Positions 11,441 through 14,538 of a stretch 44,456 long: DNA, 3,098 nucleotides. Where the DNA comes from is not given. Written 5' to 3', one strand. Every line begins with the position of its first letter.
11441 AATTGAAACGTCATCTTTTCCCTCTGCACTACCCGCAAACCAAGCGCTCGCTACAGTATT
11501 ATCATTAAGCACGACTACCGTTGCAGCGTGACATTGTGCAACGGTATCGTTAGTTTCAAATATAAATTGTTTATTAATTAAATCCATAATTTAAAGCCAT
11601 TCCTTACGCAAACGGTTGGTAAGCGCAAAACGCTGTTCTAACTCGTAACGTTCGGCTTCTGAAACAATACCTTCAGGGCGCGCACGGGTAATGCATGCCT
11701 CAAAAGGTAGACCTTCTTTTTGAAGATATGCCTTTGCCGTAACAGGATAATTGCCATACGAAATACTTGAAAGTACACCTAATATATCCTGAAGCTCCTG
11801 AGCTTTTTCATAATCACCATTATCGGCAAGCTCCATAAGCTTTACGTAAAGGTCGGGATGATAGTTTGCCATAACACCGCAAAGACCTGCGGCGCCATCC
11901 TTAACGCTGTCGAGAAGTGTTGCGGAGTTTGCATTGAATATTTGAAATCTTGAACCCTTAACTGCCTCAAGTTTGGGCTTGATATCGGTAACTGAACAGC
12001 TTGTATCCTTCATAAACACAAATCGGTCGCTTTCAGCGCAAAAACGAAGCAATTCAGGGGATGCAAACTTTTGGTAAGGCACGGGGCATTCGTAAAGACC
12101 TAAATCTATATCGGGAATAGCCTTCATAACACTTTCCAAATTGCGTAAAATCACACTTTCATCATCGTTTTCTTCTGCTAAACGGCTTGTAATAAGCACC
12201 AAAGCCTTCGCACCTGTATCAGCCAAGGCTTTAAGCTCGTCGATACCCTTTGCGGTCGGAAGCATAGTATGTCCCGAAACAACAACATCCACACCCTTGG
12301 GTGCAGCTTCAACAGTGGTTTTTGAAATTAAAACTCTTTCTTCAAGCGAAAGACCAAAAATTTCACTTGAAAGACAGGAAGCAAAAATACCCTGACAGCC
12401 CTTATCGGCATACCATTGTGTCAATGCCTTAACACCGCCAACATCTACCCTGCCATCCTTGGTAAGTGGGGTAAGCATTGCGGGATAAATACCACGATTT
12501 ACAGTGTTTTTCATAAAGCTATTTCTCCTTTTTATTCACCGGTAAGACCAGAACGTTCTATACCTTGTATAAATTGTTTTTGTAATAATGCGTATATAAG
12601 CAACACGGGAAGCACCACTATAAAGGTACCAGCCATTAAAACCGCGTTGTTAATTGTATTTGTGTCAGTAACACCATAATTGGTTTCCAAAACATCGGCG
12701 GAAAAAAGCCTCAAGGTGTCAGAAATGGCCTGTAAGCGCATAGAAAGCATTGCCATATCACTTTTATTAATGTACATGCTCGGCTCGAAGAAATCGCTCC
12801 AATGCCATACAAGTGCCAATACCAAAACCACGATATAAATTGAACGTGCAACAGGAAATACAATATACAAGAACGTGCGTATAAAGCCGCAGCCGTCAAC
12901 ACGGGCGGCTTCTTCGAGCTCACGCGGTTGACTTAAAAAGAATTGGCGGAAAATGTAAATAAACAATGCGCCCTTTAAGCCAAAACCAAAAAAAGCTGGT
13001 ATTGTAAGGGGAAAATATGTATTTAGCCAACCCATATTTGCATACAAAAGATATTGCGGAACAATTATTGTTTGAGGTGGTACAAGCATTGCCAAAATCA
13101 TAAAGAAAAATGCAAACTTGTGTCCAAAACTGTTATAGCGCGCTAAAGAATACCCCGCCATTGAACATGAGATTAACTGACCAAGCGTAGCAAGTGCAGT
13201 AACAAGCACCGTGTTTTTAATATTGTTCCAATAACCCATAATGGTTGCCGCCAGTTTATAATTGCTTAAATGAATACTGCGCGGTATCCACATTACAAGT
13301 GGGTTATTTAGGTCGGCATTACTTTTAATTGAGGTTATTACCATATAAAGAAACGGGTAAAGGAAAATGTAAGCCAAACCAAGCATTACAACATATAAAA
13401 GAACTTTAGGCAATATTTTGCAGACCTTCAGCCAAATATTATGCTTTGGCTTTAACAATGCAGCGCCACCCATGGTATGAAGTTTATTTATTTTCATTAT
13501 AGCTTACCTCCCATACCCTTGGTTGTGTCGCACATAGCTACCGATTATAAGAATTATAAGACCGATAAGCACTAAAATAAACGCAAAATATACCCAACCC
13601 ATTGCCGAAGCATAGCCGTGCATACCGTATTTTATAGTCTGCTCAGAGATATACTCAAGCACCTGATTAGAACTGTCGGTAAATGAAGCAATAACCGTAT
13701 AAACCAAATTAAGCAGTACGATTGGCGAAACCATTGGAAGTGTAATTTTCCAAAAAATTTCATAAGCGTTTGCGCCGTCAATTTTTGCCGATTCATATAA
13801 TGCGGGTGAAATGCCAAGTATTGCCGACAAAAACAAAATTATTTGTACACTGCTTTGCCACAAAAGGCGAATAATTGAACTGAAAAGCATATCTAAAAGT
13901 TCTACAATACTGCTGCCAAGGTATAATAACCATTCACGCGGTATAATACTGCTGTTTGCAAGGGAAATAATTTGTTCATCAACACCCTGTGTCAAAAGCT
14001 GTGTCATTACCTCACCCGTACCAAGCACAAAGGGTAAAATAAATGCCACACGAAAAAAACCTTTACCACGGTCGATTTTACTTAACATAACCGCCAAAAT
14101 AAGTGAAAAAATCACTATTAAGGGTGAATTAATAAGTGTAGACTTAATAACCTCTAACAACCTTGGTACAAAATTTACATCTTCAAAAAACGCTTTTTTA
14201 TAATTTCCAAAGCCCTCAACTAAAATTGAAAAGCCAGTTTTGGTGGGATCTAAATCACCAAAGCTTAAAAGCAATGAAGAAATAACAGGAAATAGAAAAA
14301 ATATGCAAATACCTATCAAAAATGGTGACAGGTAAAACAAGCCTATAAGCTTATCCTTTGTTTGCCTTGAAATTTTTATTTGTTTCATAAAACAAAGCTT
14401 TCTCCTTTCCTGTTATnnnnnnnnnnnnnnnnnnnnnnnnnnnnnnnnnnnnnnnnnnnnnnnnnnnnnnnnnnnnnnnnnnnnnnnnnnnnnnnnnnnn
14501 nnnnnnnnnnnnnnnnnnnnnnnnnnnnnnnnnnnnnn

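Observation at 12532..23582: Seven-gene cassette: giant CBM-fused SBP plus two complete ABC permease pairs, split by an NHL-Yip1 membrane protein and a 733-aa secreted protein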

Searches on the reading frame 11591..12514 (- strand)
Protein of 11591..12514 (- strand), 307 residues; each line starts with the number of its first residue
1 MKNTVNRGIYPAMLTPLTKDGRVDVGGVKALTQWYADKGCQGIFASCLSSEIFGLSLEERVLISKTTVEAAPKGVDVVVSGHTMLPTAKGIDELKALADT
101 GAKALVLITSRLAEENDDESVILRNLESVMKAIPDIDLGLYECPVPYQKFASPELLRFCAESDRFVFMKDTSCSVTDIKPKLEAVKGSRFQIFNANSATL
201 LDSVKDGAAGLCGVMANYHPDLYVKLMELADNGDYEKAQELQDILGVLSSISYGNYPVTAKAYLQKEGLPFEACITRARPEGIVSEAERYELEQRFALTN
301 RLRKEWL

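Call 5: search_protein_families(library=pfam, proteins=[window:11591-12514:-], max_evalue=0.01)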
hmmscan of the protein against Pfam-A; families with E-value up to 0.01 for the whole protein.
window:11591-12514:- (307 aa): 1 family
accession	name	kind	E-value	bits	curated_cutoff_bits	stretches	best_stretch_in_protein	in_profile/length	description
PF00701.28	DHDPS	-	8.8e-24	84.2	22.1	1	7-293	3-283/289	Dihydrodipicolinate synthetase family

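Call 71: search_protein_families(library=ncbifam, proteins=[window:11591-12514:-], max_evalue=0.00001)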
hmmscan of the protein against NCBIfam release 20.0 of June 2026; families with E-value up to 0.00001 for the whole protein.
window:11591-12514:- (307 aa): 7 families
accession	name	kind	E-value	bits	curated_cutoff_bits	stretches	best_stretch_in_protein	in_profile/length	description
TIGR00674.1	dapA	equivalog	2.4e-20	72.6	206.15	1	9-271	2-260/286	4-hydroxy-tetrahydrodipicolinate synthase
TIGR02313.1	HpaI-NOT-DapA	exception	1.4e-14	53.6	396.7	1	7-286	2-276/294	2,4-dihydroxyhept-2-ene-1,7-dioic acid aldolase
NF003164.0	PRK04147.1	equivalog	1.6e-10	40.8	281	1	7-288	5-279/294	N-acetylneuraminate lyase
NF002958.0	PRK03620.1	subfamily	7.2e-10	38.2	278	1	2-194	7-190/307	5-dehydro-4-deoxyglucarate dehydratase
NF040954.1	Arch_KDGaldase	equivalog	1.3e-07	31.2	390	1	13-253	7-236/288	bifunctional 2-dehydro-3-deoxy-phosphogluconate/2-dehydro-3-deoxy-6-phosphogalactonate aldolase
TIGR03249.1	KdgD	equivalog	1.3e-07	31.1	373.95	1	1-177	4-173/299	5-dehydro-4-deoxyglucarate dehydratase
TIGR00683.1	nanA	equivalog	1.8e-06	27.5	382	0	7-76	2-71/293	N-acetylneuraminate lyase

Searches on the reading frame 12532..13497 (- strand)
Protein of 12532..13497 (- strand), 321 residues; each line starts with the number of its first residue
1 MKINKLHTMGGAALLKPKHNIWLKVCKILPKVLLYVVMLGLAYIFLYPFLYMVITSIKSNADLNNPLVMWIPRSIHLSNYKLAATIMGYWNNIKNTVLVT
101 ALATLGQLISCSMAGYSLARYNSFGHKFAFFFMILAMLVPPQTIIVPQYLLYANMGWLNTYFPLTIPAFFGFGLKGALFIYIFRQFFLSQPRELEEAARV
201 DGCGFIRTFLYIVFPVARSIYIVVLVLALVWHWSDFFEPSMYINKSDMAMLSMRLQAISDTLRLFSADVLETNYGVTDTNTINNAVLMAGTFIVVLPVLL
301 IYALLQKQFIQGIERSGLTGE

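Call 4: search_protein_families(library=pfam, proteins=[window:12532-13497:-], max_evalue=0.01)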
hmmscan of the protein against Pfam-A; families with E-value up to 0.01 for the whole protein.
window:12532-13497:- (321 aa): 1 family
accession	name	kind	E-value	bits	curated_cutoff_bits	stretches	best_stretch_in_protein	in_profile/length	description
PF00528.27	BPD_transp_1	-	3.5e-14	53.4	26.4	1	113-313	3-182/184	Binding-protein-dependent transport system inner membrane component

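Call 7: search_protein_families(library=ncbifam, proteins=[window:12532-13497:-], max_evalue=0.001)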
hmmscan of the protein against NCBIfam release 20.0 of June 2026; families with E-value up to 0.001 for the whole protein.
window:12532-13497:- (321 aa): 4 families
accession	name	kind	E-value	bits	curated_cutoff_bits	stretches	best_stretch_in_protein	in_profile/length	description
NF040932.1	ABC_arch_GlcU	equivalog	3.4e-23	82.7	340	1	32-317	3-268/272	glucose ABC transporter permease GlcU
NF008210.0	PRK10973.1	equivalog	5.1e-19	69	297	1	37-313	16-276/281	sn-glycerol-3-phosphate ABC transporter permease UgpE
NF008231.0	PRK10998.1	equivalog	1.6e-08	34.5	261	1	91-257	83-251/296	maltose ABC transporter permease MalG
NF007852.0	PRK10561.1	equivalog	2.5e-05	24.2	335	1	184-237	178-231/295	sn-glycerol-3-phosphate ABC transporter permease UgpA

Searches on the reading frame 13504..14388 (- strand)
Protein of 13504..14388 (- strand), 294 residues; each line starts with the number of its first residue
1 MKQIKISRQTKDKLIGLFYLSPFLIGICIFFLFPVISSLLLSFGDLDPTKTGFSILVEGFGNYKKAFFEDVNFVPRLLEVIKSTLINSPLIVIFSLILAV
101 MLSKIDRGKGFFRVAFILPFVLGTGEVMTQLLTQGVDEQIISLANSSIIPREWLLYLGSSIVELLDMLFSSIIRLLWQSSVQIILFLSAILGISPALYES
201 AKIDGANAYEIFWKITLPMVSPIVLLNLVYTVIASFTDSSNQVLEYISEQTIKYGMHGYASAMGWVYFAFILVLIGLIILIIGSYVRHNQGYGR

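Call 4: search_protein_families(library=pfam, proteins=[window:13504-14388:-], max_evalue=0.01)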
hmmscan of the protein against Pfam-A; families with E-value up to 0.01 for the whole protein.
window:13504-14388:- (294 aa): 1 family
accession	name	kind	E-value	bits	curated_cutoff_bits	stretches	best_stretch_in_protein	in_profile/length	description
PF00528.27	BPD_transp_1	-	2.1e-06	28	26.4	1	76-285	18-175/184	Binding-protein-dependent transport system inner membrane component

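Call 7: search_protein_families(library=ncbifam, proteins=[window:13504-14388:-], max_evalue=0.001)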
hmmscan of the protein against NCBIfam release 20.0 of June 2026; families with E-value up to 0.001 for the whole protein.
window:13504-14388:- (294 aa): 7 families
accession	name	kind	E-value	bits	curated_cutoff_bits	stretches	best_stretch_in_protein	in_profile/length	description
NF007852.0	PRK10561.1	equivalog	9.5e-15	55.2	335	1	14-239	12-230/295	sn-glycerol-3-phosphate ABC transporter permease UgpA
NF008232.0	PRK10999.1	equivalog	1.4e-06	27.4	392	1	51-238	259-442/520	maltose ABC transporter permease MalF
NF008231.0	PRK10998.1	equivalog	1.9e-05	24.4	261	1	193-282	184-277/296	maltose ABC transporter permease MalG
TIGR00969.1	3a0106s02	subfamily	2.6e-05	23.8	240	0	198-233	174-209/272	sulfate ABC transporter permease subunit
NF040932.1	ABC_arch_GlcU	equivalog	3.6e-05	23.5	340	1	78-281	55-254/272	glucose ABC transporter permease GlcU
TIGR02141.1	modB_ABC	equivalog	0.00032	20.4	182.6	1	85-229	8-142/208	molybdate ABC transporter permease subunit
TIGR01581.1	Mo_ABC_porter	hypoth_equivalog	0.00071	19.1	210.3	1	180-233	116-169/225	ABC transporter permease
